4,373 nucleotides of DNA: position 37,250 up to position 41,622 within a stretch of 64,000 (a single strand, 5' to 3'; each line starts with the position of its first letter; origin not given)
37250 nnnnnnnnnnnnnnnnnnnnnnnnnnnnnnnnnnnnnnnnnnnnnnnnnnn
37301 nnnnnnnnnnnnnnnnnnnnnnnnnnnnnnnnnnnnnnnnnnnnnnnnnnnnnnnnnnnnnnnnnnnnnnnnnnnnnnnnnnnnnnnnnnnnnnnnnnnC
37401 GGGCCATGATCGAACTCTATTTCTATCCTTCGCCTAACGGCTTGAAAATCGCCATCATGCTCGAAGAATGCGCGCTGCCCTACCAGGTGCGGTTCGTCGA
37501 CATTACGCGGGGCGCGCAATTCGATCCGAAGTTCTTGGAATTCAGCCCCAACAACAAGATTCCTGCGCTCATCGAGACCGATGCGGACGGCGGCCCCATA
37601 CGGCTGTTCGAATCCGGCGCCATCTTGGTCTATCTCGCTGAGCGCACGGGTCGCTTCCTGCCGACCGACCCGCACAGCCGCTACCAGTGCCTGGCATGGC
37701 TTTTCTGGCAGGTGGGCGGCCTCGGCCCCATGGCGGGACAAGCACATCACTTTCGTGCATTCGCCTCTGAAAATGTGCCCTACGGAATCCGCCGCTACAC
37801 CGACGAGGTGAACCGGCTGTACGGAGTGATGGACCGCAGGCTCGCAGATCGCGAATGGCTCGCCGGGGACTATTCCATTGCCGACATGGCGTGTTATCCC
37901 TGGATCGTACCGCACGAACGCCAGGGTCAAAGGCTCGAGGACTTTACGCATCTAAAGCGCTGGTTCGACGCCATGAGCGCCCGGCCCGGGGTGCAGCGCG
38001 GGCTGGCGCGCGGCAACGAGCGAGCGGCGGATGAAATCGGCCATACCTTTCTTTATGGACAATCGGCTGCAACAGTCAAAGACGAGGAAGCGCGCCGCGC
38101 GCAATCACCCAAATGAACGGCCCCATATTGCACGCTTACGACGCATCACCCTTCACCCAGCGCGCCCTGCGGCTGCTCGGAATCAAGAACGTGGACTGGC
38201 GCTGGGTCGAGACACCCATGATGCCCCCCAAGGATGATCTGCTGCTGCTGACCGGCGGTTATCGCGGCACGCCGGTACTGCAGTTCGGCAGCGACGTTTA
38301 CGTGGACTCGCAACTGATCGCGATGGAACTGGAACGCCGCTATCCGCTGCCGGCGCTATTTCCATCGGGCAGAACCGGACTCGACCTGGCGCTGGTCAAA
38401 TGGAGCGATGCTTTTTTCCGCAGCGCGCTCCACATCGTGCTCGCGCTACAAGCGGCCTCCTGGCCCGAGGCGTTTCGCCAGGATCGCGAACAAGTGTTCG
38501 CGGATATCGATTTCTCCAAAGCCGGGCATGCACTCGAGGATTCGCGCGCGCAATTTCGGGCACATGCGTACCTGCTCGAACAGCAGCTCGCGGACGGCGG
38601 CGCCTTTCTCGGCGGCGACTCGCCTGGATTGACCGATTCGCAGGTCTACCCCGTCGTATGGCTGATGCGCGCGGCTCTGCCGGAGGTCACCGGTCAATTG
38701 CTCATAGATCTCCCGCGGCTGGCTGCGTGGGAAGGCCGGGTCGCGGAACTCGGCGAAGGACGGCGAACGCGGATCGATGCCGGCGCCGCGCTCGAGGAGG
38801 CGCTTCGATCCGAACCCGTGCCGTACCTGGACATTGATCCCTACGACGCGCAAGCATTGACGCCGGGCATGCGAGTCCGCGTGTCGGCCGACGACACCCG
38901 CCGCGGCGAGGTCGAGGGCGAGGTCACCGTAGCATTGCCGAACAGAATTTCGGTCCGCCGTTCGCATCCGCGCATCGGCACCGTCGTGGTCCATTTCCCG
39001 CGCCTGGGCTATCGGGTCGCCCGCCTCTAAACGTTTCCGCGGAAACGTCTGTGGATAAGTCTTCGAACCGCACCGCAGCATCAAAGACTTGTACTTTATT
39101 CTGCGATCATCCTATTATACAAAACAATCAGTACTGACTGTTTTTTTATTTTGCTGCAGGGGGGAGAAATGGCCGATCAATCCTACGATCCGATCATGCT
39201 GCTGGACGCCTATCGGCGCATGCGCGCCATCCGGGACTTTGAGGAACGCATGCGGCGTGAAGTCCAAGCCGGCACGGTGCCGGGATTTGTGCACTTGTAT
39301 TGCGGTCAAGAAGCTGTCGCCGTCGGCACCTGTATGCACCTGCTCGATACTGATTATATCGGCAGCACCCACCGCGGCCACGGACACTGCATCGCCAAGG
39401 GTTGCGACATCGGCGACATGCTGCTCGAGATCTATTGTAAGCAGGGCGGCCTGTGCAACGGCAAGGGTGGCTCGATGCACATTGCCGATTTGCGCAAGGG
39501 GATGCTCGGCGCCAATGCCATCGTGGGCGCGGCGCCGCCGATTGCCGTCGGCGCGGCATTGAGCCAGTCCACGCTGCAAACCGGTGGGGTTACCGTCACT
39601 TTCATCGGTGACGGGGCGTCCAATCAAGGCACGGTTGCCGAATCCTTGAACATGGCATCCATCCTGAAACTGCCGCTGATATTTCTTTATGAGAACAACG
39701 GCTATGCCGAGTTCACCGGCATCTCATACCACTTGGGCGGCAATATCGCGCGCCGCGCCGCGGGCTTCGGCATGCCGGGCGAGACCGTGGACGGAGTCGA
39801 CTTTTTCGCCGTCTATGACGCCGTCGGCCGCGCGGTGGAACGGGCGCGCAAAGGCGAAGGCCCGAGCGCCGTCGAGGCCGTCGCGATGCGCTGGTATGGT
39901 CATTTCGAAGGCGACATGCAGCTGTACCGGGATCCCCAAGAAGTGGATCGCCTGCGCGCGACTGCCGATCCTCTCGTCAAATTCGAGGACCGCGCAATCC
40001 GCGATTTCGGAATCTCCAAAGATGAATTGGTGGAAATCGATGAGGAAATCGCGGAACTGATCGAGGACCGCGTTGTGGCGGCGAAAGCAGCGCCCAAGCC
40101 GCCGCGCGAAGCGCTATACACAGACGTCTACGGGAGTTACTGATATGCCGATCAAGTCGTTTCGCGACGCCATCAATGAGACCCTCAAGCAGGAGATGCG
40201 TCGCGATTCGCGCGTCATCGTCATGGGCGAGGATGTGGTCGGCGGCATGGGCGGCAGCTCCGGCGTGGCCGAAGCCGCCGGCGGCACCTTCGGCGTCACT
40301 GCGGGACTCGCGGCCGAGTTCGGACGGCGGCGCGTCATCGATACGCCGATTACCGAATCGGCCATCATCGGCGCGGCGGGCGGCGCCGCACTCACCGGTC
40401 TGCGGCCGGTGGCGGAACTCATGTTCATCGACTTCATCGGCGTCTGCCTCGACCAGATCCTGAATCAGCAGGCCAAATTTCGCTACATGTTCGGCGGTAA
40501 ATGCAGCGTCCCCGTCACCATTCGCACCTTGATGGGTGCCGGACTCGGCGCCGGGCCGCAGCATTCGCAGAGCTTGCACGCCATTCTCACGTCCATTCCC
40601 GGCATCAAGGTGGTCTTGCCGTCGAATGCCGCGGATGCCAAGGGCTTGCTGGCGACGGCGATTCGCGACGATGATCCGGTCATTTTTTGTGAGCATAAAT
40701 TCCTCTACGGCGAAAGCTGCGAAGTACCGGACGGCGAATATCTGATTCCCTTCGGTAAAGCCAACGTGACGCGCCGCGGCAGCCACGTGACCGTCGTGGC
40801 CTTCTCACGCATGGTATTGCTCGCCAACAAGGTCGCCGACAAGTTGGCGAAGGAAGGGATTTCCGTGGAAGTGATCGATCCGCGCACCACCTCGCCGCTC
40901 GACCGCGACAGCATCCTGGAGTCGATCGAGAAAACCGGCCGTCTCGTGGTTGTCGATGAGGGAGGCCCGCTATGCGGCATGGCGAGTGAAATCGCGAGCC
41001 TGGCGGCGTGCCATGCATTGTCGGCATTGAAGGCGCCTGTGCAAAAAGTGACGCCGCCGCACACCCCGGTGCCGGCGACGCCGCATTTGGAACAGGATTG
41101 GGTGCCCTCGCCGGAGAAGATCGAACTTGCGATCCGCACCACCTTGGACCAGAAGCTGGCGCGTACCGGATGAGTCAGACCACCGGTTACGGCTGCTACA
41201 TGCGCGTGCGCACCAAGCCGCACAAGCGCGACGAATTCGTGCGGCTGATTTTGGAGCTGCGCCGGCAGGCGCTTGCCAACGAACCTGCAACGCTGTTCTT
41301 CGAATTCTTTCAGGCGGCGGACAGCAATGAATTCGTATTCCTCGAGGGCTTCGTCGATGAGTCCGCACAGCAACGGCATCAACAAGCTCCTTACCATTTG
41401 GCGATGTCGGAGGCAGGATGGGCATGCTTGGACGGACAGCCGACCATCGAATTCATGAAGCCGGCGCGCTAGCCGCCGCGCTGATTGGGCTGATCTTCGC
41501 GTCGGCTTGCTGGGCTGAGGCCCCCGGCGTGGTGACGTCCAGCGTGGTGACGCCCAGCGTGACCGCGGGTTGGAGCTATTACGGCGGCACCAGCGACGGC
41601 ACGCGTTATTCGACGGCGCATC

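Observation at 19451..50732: A recurrent AT-rich inverted repeat marks eight promoter gaps of the central island: candidate operator of a single, undescribed regulon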

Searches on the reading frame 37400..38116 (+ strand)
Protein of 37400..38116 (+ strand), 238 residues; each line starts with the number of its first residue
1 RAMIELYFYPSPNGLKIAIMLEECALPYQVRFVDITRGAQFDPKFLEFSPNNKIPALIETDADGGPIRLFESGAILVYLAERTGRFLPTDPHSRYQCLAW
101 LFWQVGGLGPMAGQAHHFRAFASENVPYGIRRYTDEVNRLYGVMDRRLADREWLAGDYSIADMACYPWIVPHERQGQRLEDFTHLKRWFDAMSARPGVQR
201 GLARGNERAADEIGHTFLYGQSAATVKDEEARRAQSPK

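Call 49: search_solved_structures(query=window:37400-38116:+, max_evalue=0.00001)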
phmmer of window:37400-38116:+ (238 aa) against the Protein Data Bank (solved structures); distinct sequences matched with E-value up to 0.00001: 105 (the best 60 are shown).
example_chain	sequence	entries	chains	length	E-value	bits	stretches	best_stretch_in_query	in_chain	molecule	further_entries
4l8e_A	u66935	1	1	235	1.7e-66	227.7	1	3-200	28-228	Glutathione S-transferase enzyme with thioredoxin-like domain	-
5hfk_A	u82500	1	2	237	4.4e-65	223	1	2-204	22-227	Disulfide-bond oxidoreductase YfcG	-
3gx0_A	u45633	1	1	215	5.9e-65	222.6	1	3-204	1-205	GST-like protein yfcG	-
4eci_A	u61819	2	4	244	5.1e-59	203.2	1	2-212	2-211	glutathione S-transferase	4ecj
6tum_A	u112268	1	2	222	6.7e-59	202.8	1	3-211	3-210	Glutathione S-transferase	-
6tah_AAA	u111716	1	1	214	8.8e-59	202.4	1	3-204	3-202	Glutathione S-transferase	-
6tah_B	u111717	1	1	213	9.2e-59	202.4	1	3-204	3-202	Glutathione S-transferase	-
6tah_CAA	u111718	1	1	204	2.1e-58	201.1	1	3-202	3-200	Glutathione S-transferase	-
6tah_DAA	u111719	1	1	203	2.5e-58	200.9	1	3-202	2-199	Glutathione S-transferase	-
4mf5_A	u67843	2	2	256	1.5e-53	185.3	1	4-203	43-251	Glutathione S-transferase domain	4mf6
4mf7_A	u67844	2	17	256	4.4e-53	183.7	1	4-203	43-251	glutathione S-transferase enzyme with thioredoxin-like domain | Putative glutathione S-transferase enzyme with thioredoxin-like domain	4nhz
4nax_A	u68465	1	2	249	2.1e-51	178.3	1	4-203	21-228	Glutathione S-transferase, N-terminal domain protein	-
4ikh_A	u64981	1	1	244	7.6e-51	176.4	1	4-203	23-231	Glutathione S-transferase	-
5uun_B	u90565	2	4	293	5.6e-44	153.9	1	5-205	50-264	Glutathione S-transferase-like protein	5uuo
4mzw_A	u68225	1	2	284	4e-40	141.3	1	4-204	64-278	Glutathione S-Transferase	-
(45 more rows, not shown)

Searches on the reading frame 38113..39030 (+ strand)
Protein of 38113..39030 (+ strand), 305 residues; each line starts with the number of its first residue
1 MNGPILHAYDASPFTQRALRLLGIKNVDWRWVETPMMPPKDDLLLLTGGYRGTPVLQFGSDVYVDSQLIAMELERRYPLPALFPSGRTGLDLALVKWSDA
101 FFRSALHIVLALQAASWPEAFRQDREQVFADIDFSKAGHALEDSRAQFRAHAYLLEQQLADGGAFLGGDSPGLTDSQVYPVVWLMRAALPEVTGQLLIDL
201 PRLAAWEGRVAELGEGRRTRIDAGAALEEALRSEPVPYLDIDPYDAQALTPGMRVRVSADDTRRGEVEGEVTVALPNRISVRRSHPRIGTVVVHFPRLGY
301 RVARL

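Call 9: search_protein_families(library=pfam, proteins=[window:38113-39030:+])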
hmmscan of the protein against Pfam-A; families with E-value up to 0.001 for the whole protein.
window:38113-39030:+ (305 aa): 3 families
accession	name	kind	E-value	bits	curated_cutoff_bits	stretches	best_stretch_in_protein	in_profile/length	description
PF13417.12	GST_N_3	-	1.7e-11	44.8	22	1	6-80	1-74/75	Glutathione S-transferase, N-terminal domain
PF13410.11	GST_C_2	-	3e-10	40.5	24.9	1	140-206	3-66/69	Glutathione S-transferase, C-terminal domain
PF13409.12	GST_N_2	-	2.9e-08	34.6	25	1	11-75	1-69/70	Glutathione S-transferase, N-terminal domain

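Call 48: search_solved_structures(query=window:38113-39030:+, max_evalue=0.00001)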
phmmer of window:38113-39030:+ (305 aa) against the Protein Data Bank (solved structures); distinct sequences matched with E-value up to 0.00001: 5.
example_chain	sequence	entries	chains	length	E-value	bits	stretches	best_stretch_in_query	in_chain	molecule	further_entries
3ic8_A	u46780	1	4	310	2.3e-46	162.1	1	4-303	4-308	uncharacterized GST-like proteinprotein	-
4kf9_A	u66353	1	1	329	4.7e-46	161.1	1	4-304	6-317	Glutathione s-transferase protein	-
7zs3_A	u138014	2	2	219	9.7e-09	38.6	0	6-86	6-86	Glutathione transferase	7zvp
7dwd_A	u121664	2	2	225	9.8e-09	38.6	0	6-85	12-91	Glutathione S-transferase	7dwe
7dwf_A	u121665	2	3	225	6.7e-08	35.8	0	6-85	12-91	Glutathione S-transferase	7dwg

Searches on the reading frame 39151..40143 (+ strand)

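Call 9: search_protein_families(library=pfam, proteins=[window:39151-40143:+])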
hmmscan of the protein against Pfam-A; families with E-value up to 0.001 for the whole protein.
window:39151-40143:+ (330 aa): 2 families
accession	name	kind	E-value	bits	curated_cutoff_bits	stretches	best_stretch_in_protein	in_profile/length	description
PF00676.26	E1_dh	-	1.6e-76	257.6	22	1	22-318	1-298/300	Dehydrogenase E1 component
PF02775.26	TPP_enzyme_C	-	1.4e-05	25.4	21.9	1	121-234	26-129/151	Thiamine pyrophosphate enzyme, C-terminal TPP binding domain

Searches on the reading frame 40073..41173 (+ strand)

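Call 9: search_protein_families(library=pfam, proteins=[window:40073-41173:+])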
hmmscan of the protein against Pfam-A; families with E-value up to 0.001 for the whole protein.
window:40073-41173:+ (366 aa): 2 families
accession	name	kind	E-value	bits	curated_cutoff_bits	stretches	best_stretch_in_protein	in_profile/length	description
PF02779.29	Transket_pyr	-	1.5e-43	148.9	27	1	29-212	4-172/174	Transketolase, pyrimidine binding domain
PF02780.25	Transketolase_C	-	6e-39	133.2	25.9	1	228-350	1-124/124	Transketolase, C-terminal domain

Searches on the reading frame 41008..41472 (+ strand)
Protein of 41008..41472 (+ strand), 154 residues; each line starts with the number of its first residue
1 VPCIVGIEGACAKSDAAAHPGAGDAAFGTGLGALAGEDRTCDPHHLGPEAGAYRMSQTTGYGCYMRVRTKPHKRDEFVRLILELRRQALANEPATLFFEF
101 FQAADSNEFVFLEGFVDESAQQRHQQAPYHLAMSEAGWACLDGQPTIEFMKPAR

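Call 9: search_protein_families(library=pfam, proteins=[window:41008-41472:+])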
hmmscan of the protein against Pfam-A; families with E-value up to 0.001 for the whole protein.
window:41008-41472:+ (154 aa): 1 family
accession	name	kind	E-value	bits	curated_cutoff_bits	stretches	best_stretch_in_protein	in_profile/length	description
PF03992.22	ABM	-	8.9e-12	45.5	23.1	1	65-135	6-77/78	Antibiotic biosynthesis monooxygenase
